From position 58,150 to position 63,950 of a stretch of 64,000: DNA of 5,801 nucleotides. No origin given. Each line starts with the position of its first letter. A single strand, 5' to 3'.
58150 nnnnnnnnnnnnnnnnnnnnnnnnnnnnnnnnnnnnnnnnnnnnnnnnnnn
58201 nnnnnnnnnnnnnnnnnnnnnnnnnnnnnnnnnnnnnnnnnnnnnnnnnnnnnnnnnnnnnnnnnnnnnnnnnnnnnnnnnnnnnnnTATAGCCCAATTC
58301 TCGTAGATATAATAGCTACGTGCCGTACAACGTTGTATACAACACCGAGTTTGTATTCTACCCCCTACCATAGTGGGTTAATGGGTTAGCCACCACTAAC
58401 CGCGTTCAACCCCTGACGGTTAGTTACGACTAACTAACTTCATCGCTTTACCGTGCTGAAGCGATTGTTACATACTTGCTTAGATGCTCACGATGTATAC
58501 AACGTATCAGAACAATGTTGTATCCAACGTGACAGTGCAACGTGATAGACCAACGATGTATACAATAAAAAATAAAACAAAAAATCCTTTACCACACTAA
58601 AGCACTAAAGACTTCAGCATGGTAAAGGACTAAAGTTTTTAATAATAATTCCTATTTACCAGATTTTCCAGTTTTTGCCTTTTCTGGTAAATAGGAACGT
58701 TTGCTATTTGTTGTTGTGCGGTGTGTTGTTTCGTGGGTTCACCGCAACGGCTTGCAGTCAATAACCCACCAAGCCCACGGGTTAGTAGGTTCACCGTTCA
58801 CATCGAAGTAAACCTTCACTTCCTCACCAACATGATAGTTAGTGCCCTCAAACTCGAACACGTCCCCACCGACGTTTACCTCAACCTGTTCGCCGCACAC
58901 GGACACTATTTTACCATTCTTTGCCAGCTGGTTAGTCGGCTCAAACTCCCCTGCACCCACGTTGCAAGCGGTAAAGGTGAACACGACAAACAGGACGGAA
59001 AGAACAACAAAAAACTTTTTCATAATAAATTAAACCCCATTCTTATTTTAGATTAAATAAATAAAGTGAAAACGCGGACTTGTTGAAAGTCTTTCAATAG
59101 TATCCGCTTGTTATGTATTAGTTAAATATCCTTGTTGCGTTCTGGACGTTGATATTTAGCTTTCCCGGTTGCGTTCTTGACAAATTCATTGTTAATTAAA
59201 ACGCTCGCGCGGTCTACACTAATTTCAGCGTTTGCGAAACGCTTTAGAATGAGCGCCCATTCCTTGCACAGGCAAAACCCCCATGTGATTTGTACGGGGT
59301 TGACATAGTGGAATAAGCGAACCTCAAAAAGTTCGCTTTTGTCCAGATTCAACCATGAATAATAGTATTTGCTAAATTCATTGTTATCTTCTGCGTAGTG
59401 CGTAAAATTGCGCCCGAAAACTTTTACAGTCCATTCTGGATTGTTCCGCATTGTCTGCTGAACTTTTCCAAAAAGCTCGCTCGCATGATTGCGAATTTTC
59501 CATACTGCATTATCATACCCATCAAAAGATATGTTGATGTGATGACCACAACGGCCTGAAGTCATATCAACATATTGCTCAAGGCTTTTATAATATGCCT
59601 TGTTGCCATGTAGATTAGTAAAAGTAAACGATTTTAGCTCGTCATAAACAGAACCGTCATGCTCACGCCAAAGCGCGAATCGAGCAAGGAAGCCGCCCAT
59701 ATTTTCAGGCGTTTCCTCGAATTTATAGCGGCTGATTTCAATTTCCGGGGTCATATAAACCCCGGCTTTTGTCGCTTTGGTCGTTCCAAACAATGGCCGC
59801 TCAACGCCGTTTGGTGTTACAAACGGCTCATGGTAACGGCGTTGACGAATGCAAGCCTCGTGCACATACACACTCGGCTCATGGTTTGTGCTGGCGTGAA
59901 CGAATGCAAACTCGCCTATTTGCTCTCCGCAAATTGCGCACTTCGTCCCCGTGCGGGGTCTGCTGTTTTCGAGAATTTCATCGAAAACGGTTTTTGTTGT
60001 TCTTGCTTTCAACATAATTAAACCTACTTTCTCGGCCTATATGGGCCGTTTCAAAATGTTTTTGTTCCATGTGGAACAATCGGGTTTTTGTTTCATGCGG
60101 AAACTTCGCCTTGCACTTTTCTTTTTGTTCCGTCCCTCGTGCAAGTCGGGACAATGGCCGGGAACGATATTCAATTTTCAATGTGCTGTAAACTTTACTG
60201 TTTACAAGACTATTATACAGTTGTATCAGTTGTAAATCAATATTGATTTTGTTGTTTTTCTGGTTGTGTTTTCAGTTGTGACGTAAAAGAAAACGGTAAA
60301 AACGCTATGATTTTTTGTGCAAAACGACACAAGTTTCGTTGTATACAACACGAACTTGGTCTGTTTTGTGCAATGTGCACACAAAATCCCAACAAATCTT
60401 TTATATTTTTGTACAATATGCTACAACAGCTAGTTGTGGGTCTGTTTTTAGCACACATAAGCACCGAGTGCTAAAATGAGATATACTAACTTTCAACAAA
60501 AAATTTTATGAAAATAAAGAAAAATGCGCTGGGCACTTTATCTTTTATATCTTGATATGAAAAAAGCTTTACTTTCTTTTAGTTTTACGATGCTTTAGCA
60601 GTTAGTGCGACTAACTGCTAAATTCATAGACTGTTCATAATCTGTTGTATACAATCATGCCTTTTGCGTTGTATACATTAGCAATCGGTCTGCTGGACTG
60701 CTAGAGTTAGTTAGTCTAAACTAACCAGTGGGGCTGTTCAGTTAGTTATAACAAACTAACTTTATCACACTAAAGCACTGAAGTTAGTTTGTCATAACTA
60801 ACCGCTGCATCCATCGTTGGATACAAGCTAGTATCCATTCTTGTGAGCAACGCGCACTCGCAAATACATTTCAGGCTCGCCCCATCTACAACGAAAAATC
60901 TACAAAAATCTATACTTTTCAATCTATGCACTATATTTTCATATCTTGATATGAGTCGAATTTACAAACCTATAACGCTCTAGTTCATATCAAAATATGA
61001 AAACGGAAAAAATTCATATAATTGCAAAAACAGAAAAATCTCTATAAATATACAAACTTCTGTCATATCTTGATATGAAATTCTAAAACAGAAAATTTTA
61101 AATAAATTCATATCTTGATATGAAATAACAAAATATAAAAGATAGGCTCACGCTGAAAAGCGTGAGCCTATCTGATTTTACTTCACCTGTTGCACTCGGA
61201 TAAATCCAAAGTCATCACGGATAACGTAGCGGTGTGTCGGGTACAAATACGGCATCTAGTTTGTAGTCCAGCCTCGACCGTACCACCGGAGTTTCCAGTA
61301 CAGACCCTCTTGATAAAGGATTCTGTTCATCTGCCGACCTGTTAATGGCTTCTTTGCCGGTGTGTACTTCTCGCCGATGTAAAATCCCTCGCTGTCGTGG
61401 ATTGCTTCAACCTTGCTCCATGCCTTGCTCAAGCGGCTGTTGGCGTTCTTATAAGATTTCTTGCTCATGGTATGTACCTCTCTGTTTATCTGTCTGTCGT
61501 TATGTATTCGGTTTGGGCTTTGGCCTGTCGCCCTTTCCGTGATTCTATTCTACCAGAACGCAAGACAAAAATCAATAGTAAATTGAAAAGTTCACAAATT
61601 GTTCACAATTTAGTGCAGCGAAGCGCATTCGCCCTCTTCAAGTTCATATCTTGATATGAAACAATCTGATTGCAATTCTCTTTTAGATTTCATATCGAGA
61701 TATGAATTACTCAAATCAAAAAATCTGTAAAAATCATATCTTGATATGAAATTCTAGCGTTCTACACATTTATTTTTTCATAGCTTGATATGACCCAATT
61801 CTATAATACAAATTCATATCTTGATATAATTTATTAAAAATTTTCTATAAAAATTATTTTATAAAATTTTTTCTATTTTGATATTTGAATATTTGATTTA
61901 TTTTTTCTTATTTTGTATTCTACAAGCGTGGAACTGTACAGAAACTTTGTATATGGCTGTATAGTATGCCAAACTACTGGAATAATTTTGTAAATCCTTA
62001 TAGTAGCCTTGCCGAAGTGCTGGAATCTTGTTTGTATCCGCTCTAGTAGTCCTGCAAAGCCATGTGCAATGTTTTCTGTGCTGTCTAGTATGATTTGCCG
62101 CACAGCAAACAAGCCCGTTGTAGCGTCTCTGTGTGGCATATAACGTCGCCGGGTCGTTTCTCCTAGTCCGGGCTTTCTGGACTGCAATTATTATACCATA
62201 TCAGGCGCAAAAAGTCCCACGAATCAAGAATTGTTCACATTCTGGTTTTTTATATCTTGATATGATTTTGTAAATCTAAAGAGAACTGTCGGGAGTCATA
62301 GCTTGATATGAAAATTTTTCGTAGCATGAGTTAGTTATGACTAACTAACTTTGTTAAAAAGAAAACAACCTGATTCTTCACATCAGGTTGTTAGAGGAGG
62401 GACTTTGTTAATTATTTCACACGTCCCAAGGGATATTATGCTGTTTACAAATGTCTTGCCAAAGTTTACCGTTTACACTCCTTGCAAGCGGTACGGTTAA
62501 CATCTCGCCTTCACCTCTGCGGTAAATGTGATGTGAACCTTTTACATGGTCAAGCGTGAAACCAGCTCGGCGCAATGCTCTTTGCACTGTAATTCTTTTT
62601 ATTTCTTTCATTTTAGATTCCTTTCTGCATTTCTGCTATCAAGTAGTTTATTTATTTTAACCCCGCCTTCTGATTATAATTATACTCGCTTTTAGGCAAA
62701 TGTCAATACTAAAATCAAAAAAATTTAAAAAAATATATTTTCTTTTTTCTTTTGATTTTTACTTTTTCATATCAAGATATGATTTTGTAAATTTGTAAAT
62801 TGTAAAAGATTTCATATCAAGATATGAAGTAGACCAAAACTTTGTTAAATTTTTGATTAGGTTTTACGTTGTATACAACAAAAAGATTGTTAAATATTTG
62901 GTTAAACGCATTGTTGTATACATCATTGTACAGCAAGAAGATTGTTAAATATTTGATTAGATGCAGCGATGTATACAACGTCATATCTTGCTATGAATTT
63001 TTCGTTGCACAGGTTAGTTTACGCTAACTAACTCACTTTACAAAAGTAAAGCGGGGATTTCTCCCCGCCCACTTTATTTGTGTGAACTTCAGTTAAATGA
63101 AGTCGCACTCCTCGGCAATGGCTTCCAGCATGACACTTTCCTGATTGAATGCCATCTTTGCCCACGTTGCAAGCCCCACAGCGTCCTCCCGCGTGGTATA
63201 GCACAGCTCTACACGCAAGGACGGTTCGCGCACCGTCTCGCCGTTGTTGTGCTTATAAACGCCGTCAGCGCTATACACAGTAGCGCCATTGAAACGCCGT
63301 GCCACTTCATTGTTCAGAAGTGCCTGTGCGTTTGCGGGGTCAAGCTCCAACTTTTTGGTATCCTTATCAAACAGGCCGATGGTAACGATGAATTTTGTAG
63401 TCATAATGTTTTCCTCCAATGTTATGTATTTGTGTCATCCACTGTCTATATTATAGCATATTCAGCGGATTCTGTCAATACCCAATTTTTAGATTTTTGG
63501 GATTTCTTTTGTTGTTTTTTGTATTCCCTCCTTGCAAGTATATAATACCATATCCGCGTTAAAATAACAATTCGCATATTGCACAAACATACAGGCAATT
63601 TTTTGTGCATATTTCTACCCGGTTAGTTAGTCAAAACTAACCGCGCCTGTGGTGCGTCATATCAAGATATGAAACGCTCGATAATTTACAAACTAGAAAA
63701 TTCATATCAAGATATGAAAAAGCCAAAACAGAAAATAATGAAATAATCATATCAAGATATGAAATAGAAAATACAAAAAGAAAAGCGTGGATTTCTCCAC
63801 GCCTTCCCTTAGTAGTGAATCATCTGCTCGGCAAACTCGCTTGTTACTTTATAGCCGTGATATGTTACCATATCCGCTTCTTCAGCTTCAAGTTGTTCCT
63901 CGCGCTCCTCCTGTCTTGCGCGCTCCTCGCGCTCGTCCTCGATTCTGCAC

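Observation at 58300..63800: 5.5-kb repeat-dense, gene-poor region with three palindromic motif families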

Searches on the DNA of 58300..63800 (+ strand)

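Call 6: search_dna_similar(query=window:58300-63800:+, collection=phages, mode=distant)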
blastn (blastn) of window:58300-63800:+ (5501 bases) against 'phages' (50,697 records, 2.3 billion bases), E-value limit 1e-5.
No match.

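Call 108: search_dna_similar(query=window:58300-63800:+, collection=plasmids, mode=distant, max_rows=5)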
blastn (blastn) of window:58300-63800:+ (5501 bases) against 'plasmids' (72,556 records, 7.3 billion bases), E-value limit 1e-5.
No match.
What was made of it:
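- Tried and rejected: DNA similarity of the region to GenBank phages and PLSDB plasmids: no match (calls 6, 108).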
